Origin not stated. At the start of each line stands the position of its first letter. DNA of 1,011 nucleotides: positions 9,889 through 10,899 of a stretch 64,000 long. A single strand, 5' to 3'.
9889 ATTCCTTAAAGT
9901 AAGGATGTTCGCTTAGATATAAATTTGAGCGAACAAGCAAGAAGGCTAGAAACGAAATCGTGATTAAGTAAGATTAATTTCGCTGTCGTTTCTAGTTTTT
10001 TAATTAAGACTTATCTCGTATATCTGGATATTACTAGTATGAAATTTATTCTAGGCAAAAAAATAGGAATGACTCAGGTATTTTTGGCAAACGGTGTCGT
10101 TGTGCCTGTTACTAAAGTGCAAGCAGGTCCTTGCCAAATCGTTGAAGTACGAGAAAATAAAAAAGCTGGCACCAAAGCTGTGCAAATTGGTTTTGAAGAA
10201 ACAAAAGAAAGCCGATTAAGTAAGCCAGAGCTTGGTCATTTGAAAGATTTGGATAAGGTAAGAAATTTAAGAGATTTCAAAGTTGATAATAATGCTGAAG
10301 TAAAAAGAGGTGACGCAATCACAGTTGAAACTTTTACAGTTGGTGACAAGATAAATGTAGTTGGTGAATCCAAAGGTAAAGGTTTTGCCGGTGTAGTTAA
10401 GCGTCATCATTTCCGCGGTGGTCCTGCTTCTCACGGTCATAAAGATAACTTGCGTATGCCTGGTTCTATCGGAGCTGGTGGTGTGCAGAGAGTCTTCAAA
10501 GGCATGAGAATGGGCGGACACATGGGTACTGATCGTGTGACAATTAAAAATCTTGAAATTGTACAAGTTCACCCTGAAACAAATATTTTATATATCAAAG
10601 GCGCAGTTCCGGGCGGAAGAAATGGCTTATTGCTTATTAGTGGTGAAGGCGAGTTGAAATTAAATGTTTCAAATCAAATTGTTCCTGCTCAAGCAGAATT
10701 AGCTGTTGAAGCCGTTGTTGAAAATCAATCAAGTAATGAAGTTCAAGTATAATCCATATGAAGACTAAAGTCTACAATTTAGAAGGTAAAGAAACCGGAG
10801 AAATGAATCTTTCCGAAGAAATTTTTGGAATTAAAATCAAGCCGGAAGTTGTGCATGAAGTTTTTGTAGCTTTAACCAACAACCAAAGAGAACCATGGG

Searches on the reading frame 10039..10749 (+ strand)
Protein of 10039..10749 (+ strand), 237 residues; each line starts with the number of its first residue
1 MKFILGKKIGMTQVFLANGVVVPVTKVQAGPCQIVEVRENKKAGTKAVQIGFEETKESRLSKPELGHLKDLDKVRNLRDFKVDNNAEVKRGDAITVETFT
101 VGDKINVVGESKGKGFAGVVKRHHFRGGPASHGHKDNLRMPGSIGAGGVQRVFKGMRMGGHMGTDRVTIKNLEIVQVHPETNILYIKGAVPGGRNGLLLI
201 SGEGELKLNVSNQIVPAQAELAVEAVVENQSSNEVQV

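Call 123: search_protein_families(library=pfam, proteins=[window:10039-10749:+], max_evalue=0.00001)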
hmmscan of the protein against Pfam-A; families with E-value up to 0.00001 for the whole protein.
window:10039-10749:+ (237 aa): 1 family
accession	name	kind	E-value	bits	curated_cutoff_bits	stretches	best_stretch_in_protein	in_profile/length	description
PF00297.29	Ribosomal_L3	-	4.4e-12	46.1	22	1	95-178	208-289/369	Ribosomal protein L3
